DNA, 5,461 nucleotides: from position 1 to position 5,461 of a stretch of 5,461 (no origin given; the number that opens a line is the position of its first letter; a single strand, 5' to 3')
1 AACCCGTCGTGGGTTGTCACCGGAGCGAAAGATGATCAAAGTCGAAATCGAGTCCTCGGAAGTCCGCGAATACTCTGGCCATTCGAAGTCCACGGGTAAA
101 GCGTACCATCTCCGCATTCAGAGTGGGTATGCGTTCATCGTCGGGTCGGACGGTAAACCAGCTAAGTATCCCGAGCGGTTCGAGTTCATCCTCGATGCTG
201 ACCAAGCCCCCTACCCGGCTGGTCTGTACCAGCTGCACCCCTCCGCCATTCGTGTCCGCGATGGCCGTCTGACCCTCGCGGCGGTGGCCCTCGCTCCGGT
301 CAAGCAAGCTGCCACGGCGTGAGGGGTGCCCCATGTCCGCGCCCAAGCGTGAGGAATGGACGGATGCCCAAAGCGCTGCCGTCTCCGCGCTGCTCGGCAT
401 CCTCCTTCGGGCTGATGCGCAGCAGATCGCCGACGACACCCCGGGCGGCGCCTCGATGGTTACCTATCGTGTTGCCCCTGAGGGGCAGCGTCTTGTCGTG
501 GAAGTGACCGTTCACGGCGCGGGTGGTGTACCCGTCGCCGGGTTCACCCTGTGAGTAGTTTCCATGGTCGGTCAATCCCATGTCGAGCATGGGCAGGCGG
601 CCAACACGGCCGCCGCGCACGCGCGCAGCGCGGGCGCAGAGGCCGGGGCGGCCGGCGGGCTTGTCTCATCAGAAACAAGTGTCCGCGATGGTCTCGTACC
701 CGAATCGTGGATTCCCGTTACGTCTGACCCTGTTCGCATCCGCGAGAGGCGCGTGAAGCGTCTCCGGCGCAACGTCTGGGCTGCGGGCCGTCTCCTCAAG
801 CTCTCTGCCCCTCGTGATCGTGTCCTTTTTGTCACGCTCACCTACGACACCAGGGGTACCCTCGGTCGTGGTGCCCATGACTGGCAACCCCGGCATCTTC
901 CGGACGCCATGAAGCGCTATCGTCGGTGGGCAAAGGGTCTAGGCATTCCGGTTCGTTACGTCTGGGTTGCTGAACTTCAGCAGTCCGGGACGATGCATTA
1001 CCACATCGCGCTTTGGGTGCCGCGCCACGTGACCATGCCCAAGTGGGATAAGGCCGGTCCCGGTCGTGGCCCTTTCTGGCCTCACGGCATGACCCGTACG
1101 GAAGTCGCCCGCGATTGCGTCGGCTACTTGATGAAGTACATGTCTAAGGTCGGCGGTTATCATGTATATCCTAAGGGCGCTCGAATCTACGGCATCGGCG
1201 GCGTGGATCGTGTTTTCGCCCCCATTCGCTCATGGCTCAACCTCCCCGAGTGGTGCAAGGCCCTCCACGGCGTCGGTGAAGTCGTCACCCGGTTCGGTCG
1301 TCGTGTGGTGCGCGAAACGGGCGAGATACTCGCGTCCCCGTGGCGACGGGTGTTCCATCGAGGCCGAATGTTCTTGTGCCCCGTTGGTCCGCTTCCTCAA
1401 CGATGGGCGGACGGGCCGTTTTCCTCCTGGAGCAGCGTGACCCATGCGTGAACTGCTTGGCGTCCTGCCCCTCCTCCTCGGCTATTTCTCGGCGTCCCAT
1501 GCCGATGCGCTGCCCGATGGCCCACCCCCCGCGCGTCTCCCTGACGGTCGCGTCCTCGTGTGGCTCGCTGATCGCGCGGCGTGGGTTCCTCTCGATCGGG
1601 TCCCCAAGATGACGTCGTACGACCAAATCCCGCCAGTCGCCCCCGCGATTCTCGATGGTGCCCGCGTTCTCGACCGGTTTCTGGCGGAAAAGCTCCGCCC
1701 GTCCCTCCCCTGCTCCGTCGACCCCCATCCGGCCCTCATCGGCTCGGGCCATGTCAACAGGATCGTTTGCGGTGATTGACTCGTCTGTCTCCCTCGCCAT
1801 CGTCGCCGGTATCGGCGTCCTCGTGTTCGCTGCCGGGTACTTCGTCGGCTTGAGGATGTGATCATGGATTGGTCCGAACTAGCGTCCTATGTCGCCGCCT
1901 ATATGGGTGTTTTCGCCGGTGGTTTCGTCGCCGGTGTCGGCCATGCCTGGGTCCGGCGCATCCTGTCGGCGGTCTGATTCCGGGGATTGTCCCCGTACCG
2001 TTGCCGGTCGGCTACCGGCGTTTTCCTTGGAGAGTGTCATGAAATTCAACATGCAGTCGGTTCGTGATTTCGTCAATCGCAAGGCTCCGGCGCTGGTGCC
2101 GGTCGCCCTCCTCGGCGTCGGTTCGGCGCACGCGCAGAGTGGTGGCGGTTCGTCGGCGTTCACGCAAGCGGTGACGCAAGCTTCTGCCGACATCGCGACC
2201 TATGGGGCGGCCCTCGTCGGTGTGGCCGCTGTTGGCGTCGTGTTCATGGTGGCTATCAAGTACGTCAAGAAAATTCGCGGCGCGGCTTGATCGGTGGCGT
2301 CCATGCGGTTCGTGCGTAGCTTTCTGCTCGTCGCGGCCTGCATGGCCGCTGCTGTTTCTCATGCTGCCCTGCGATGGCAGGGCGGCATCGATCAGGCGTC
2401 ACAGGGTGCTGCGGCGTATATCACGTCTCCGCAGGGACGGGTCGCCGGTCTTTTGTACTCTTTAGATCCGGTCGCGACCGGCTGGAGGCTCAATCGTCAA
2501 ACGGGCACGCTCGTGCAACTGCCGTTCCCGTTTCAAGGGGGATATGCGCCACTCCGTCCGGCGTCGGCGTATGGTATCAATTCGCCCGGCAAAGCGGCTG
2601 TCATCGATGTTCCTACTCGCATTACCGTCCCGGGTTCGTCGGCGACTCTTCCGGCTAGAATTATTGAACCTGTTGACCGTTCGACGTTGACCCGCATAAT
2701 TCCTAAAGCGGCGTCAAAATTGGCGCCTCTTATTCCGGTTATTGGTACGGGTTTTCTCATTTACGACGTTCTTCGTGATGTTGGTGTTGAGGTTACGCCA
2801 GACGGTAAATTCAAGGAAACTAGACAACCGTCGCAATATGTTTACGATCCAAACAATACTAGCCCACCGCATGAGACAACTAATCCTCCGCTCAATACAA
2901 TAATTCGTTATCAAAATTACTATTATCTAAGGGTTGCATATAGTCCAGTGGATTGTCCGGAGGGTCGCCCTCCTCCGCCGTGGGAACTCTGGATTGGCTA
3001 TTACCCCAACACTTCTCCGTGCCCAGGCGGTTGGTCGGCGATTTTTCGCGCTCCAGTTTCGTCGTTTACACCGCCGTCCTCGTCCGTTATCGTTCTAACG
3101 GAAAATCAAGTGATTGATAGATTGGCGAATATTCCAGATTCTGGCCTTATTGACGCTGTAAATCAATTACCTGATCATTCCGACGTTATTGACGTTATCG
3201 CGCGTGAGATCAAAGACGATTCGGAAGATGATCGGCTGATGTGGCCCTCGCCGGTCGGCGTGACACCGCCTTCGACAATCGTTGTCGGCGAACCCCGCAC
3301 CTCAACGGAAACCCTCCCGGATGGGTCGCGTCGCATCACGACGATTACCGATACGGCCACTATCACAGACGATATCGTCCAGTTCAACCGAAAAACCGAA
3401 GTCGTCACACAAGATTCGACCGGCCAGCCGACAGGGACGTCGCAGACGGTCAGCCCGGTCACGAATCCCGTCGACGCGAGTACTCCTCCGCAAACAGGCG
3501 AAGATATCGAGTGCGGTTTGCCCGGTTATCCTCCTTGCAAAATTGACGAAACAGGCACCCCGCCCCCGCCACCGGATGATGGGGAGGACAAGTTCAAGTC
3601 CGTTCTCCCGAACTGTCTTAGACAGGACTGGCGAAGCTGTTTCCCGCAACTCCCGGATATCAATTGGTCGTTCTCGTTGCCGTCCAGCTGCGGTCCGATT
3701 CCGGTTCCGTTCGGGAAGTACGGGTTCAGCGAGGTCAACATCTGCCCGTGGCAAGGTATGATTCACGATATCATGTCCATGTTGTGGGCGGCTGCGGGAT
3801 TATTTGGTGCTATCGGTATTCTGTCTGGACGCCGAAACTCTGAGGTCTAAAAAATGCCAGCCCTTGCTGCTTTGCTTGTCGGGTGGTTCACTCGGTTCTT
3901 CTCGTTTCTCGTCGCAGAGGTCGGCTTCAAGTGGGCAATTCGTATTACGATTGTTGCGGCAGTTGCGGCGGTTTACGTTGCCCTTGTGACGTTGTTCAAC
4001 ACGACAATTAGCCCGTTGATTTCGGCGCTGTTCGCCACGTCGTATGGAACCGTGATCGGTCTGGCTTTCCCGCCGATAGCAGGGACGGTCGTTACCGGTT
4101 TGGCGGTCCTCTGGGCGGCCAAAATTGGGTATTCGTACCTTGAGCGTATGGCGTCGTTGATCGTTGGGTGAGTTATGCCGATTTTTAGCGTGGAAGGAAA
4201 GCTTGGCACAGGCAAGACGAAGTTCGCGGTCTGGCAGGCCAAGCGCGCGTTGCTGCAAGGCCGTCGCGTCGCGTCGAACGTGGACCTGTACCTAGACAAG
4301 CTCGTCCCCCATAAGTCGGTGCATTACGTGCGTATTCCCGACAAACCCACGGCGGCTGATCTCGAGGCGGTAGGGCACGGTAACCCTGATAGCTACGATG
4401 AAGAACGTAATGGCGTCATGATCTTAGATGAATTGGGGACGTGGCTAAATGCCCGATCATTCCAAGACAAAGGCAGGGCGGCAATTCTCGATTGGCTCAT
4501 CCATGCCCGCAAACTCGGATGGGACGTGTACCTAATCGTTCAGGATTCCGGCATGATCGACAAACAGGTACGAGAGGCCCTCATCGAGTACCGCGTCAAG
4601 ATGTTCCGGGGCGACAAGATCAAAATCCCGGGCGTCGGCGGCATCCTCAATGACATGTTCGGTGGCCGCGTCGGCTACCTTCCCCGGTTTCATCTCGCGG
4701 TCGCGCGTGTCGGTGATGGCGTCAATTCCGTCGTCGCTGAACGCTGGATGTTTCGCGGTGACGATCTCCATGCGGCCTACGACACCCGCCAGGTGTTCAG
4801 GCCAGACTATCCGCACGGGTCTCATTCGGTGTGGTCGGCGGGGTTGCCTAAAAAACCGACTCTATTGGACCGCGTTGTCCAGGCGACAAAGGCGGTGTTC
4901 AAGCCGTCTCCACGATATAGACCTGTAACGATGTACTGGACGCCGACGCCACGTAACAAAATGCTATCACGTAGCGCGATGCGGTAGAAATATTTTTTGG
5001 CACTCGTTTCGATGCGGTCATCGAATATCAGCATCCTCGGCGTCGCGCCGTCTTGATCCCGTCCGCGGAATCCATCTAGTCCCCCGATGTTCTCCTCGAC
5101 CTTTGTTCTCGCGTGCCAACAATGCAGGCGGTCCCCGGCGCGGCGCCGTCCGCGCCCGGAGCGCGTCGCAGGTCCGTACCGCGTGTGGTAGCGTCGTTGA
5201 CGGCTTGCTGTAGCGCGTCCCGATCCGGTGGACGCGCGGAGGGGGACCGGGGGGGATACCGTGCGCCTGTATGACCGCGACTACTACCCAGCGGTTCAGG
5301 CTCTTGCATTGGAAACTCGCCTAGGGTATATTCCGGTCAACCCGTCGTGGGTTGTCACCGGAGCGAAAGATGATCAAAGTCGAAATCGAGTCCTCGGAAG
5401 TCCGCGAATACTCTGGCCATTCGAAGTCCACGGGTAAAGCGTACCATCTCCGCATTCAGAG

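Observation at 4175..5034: The pI/Zot assembly ATPase ends where its membrane anchor should begin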

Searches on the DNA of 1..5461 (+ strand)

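Call 4: search_dna_similar(query=window:1-5461:+, collection=phages, mode=near)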
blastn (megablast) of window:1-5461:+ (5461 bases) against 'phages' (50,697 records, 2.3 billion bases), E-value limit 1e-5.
No match.

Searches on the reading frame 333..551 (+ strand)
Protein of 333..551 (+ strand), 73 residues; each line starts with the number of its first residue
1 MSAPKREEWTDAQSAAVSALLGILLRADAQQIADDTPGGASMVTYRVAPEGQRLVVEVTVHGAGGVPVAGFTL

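Call 3: search_protein_families(library=pfam, proteins=[window:333-551:+], max_evalue=0.1)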
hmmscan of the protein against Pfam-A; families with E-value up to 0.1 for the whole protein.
window:333-551:+ (73 aa): 0 families

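Call 35: search_protein_families(library=pfam, proteins=[window:333-551:+], max_evalue=1)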
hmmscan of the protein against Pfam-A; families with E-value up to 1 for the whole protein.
window:333-551:+ (73 aa): 0 families

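Call 36: search_protein_families(library=phrogs, proteins=[window:333-551:+], max_evalue=0.01)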
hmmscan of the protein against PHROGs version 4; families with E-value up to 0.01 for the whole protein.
window:333-551:+ (73 aa): 0 families

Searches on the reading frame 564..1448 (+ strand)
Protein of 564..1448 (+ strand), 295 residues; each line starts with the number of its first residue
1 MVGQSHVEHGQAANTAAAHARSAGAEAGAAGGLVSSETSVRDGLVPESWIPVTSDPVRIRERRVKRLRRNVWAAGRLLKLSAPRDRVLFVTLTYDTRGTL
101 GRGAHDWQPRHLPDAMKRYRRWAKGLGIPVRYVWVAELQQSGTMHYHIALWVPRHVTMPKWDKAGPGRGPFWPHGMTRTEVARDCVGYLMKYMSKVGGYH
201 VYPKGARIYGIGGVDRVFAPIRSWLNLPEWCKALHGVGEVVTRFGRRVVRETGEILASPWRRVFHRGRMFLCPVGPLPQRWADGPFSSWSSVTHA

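Call 3: search_protein_families(library=pfam, proteins=[window:564-1448:+], max_evalue=0.1)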
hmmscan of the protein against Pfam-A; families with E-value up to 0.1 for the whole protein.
window:564-1448:+ (295 aa): 3 families
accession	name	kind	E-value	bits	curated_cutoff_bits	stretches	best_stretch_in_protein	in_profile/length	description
PF23343.2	REP_ORF2-G2P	-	2.1e-29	102.1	27.8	1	88-195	2-97/99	Replication-associated protein ORF2/G2P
PF11726.14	YagK_YfjJ_C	-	0.0028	18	25.8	1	116-154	44-82/170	YagK/YfjJ C-terminal domain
PF20199.4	RepSA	-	0.021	14.4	34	0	119-150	184-225/438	Replication initiator protein, pSAM2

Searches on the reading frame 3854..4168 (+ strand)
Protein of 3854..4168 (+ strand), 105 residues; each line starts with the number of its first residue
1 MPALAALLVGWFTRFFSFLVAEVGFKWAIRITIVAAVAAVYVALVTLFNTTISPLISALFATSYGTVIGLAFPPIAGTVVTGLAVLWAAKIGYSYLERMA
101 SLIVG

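Call 3: search_protein_families(library=pfam, proteins=[window:3854-4168:+], max_evalue=0.1)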
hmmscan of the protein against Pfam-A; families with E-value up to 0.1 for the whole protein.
window:3854-4168:+ (105 aa): 3 families
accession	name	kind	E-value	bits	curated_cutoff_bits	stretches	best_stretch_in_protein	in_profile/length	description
PF17537.7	DUF5455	-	0.0011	19.9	25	1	2-86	1-87/102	Family of unknown function (DUF5455)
PF12811.12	BaxI_1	-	0.0056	16.7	26.2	1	11-70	41-94/233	Bax inhibitor 1 like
PF07613.16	DUF1576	-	0.033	14.2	25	1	40-84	97-141/178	Protein of unknown function (DUF1576)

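Call 36: search_protein_families(library=phrogs, proteins=[window:3854-4168:+], max_evalue=0.01)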
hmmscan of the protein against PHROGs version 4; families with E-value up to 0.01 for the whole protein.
window:3854-4168:+ (105 aa): 2 families
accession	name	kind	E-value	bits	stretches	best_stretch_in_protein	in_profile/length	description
phrog_17485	-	head and packaging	5.8e-07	31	1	1-90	1-88/107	minor head protein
phrog_1944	-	head and packaging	0.0021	19.5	1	1-76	10-84/115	minor head protein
